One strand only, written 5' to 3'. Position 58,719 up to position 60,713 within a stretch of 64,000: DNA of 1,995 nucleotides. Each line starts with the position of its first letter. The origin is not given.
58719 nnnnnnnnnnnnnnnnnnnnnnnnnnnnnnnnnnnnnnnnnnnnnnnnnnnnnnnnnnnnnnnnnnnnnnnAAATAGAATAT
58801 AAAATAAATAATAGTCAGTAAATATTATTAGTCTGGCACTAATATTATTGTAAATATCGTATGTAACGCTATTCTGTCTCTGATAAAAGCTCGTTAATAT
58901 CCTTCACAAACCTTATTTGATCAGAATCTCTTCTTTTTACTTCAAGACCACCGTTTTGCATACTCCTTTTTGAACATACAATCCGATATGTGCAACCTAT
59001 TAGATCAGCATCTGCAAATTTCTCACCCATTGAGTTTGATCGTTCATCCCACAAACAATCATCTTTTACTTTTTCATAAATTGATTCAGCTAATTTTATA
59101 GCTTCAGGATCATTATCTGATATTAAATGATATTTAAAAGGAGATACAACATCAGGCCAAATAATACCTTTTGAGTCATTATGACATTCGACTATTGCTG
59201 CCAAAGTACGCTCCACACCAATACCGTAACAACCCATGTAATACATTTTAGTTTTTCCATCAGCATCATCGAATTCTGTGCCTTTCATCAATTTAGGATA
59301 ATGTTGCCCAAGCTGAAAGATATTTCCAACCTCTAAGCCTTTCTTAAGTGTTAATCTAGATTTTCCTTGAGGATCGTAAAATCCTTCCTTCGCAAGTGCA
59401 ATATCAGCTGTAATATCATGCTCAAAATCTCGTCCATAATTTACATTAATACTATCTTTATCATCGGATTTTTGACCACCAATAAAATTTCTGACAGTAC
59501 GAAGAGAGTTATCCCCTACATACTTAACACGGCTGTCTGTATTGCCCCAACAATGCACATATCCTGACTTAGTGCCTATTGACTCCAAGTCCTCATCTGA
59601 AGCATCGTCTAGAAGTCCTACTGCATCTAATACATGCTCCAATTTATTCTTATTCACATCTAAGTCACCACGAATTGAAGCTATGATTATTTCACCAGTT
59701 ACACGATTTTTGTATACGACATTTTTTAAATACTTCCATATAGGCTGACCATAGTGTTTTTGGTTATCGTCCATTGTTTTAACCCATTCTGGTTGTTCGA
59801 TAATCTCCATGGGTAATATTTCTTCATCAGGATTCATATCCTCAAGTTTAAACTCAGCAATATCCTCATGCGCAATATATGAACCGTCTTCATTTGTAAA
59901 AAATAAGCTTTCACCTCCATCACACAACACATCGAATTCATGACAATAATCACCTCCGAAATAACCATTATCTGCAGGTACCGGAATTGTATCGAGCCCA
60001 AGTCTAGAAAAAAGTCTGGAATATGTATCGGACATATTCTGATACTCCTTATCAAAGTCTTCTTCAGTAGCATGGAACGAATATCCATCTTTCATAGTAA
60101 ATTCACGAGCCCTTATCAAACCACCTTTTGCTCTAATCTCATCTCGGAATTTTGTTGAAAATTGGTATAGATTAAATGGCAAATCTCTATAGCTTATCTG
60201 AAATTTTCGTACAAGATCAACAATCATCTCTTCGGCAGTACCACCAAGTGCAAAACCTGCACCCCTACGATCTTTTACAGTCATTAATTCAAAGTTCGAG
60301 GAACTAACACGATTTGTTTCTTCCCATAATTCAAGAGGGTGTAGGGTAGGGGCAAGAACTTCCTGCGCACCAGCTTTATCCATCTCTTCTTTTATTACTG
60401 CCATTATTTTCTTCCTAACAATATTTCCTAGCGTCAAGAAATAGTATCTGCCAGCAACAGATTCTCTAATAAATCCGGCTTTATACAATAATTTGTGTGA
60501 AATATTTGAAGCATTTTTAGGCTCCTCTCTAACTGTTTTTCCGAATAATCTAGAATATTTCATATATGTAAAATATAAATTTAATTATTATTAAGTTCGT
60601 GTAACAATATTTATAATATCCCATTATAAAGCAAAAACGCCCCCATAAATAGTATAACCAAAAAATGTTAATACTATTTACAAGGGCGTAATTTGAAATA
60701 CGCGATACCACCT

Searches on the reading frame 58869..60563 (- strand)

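Call 58: search_protein_families(library=ncbifam, proteins=[window:58869-60563:-], max_evalue=1e-10)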
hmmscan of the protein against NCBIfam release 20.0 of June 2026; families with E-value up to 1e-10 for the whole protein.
window:58869-60563:- (564 aa): 8 families
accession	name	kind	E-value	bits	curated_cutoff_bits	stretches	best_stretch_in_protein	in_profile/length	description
NF006625.0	PRK09194.1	equivalog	2.9e-165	551.3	558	1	1-554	1-550/559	proline--tRNA ligase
TIGR00409.1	proS_fam_II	equivalog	7.6e-145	484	306.7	1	1-555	1-558/568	proline--tRNA ligase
NF008979.1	PRK12325.1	exception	7e-118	394.2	550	2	1-229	1-229/437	proline--tRNA ligase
TIGR00408.1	proS_fam_I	equivalog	3.1e-37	128.6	437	2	19-193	9-190/475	proline--tRNA ligase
TIGR00418.1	thrS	equivalog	2.1e-20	73.1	383.65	1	33-192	187-346/565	threonine--tRNA ligase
NF003211.1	PRK04173.1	equivalog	1.2e-13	50.8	312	1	97-551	157-444/454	glycine--tRNA ligase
NF003068.0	PRK03991.1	equivalog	1.3e-12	46.9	484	0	33-181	213-359/613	threonine--tRNA ligase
TIGR00389.1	glyS_dimeric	equivalog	8.2e-12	44.4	243.3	0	107-187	161-241/565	glycine--tRNA ligase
